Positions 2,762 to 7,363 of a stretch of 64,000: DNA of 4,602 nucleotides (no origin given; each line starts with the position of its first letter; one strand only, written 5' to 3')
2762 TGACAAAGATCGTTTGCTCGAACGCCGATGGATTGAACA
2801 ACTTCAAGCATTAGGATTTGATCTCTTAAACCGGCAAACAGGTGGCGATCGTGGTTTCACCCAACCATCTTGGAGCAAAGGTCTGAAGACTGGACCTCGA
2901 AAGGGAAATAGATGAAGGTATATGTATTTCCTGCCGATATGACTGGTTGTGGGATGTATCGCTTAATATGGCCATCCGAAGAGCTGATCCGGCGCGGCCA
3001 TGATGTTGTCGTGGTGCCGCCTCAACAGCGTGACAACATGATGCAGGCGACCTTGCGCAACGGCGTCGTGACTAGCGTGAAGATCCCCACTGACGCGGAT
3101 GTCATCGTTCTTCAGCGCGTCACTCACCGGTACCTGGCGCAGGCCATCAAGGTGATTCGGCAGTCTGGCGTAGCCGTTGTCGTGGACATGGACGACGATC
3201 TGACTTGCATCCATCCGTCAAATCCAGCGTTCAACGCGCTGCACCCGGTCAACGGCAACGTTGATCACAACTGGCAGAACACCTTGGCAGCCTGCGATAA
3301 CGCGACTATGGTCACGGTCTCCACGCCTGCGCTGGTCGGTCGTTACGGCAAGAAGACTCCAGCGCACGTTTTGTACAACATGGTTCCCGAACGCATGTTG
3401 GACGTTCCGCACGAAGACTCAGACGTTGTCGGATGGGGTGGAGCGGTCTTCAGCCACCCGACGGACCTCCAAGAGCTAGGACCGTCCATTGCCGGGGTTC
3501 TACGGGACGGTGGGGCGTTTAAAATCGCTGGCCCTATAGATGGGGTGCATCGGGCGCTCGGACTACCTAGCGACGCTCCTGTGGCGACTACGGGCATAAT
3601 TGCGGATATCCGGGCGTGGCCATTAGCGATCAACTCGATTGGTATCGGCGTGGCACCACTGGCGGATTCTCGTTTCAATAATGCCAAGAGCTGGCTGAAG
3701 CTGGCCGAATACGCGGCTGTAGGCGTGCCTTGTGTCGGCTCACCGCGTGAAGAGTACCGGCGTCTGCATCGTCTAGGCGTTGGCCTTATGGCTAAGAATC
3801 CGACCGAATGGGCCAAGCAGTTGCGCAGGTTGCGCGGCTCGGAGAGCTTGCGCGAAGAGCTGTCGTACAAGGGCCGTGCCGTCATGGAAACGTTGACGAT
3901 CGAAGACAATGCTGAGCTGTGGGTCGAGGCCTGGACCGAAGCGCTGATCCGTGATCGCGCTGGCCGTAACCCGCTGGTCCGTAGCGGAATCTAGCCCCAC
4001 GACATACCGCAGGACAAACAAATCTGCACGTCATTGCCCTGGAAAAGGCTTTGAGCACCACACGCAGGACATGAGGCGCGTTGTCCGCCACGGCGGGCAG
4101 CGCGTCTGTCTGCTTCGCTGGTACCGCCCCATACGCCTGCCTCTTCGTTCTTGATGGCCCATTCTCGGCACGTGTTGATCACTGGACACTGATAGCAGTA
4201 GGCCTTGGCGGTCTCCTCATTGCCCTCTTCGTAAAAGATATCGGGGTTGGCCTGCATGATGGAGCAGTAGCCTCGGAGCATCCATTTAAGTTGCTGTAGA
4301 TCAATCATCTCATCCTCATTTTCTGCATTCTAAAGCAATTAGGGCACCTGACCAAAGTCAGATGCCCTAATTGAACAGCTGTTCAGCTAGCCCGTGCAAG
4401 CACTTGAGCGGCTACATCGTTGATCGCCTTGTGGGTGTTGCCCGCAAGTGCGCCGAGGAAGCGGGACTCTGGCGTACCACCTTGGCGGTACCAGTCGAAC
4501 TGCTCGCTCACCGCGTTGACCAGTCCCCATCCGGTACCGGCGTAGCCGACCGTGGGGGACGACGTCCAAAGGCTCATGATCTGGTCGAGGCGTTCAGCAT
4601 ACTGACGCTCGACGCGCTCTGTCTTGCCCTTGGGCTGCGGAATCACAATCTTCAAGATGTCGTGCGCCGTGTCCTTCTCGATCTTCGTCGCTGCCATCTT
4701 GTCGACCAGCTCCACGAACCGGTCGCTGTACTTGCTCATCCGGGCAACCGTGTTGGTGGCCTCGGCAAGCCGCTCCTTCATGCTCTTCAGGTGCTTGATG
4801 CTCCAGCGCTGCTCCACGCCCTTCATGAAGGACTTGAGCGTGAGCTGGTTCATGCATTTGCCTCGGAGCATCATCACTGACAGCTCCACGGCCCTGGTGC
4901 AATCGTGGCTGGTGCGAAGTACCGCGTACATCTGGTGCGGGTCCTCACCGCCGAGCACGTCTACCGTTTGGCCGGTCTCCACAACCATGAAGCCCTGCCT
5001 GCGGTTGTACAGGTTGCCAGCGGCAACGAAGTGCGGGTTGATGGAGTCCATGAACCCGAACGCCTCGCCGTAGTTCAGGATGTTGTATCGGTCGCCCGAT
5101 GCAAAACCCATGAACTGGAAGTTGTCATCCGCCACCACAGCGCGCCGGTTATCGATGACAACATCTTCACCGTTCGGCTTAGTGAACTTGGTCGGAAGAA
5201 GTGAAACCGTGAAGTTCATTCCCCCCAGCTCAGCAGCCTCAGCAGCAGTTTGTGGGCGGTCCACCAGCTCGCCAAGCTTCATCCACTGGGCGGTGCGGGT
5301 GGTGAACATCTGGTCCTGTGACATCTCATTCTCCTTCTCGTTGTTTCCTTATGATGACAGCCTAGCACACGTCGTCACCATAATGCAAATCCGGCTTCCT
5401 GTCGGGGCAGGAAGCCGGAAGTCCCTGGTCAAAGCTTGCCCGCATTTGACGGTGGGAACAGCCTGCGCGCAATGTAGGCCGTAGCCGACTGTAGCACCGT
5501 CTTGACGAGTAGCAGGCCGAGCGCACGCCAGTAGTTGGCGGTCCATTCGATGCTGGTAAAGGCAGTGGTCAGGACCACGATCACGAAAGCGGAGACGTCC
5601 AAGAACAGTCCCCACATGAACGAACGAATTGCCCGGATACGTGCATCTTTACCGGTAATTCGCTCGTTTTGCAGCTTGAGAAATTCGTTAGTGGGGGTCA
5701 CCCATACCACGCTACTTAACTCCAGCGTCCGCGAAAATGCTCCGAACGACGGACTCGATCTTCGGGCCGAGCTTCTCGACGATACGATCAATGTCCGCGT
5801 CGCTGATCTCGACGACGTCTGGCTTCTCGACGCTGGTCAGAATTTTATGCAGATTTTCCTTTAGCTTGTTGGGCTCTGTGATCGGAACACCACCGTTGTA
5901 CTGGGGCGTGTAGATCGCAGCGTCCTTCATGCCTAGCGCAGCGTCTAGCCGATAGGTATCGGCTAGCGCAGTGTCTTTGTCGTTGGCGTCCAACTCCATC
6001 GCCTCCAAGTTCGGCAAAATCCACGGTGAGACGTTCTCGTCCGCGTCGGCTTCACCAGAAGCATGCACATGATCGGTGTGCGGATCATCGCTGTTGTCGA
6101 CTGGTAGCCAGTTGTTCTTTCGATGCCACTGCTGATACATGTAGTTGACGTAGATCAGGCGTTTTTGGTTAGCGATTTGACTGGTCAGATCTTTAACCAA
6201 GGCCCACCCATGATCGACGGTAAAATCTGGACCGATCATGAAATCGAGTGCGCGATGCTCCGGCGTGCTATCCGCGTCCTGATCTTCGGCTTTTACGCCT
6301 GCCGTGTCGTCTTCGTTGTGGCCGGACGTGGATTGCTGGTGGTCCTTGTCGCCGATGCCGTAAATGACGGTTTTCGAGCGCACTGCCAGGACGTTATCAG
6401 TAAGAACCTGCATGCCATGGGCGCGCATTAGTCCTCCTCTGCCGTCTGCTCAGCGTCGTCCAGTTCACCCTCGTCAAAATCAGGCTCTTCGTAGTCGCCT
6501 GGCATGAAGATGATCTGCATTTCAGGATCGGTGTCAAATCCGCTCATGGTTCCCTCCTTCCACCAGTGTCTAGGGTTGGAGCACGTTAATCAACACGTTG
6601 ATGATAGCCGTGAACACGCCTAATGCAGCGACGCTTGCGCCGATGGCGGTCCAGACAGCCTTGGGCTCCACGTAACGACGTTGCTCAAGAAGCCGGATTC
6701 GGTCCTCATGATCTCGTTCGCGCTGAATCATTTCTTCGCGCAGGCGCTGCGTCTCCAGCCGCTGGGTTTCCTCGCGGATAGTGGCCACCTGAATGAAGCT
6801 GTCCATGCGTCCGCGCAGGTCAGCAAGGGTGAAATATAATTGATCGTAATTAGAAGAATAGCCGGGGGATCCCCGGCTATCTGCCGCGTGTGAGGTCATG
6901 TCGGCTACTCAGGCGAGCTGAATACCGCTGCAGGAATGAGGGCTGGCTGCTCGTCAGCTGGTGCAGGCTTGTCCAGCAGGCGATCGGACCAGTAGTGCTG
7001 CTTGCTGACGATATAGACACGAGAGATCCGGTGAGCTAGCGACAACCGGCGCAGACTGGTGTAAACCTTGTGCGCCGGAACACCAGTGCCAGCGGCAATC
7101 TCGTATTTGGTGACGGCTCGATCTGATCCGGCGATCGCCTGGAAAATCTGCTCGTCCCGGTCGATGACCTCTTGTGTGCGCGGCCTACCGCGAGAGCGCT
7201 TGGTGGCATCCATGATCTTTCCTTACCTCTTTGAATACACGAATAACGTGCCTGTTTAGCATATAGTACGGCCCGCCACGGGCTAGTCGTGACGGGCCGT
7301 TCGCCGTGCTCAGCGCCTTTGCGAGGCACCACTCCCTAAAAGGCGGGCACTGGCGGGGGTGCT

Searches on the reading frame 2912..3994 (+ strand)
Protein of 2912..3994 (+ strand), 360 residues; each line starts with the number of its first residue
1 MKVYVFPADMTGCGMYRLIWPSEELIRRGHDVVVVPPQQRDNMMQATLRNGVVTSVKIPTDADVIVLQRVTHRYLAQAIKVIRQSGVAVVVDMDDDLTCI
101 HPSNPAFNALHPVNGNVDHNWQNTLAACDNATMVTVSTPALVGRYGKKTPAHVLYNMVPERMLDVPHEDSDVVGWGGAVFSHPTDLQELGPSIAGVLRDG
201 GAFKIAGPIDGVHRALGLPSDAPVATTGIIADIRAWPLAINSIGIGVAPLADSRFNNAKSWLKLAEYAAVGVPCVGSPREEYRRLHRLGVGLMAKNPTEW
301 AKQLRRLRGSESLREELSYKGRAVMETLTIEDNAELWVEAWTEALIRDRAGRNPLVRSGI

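Call 11: search_protein_families(library=phrogs, proteins=[window:2912-3994:+], max_evalue=0.01)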
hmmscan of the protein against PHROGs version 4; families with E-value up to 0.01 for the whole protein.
window:2912-3994:+ (360 aa): 1 family
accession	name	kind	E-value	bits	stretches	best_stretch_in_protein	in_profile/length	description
phrog_7162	-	moron, auxiliary metabolic gene and host takeover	3.9e-35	122.6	1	8-335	9-298/309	glycosyltransferase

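Call 12: search_protein_families(library=pfam, proteins=[window:2912-3994:+], max_evalue=0.01)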
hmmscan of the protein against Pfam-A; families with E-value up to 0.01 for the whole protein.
window:2912-3994:+ (360 aa): 2 families
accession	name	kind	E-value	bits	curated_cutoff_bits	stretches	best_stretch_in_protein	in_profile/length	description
PF13524.12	Glyco_trans_1_2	-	9.2e-05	22.9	25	1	255-324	58-128/144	Glycosyl transferase-like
PF13692.12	Glyco_trans_1_4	-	0.0002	22.1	27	1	217-307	56-139/142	Glycosyl transferases group 1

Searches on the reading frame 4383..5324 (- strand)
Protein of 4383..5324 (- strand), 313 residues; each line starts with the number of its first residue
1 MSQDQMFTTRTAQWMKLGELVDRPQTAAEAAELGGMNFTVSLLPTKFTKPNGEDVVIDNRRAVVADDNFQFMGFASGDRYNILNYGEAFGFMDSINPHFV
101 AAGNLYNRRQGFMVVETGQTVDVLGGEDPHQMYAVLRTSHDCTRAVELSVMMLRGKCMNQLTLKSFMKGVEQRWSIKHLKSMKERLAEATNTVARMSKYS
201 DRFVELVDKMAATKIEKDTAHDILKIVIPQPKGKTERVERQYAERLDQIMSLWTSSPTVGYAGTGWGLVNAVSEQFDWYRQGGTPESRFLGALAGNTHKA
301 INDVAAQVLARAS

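Call 12: search_protein_families(library=pfam, proteins=[window:4383-5324:-], max_evalue=0.01)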
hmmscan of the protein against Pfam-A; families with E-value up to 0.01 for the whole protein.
window:4383-5324:- (313 aa): 1 family
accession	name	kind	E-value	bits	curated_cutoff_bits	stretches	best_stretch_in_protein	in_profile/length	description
PF06067.16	DUF932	-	1.1e-32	114.1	23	1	77-281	6-211/227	Domain of unknown function (DUF932)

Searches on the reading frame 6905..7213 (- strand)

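Call 11: search_protein_families(library=phrogs, proteins=[window:6905-7213:-], max_evalue=0.01)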
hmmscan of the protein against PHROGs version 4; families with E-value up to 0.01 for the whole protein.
window:6905-7213:- (102 aa): 0 families

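Call 12: search_protein_families(library=pfam, proteins=[window:6905-7213:-], max_evalue=0.01)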
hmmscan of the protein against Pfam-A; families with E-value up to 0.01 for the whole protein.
window:6905-7213:- (102 aa): 1 family
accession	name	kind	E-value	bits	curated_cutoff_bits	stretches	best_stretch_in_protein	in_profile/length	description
PF01978.25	TrmB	-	0.00052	20.3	25.6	1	20-60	10-49/68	Sugar-specific transcriptional regulator TrmB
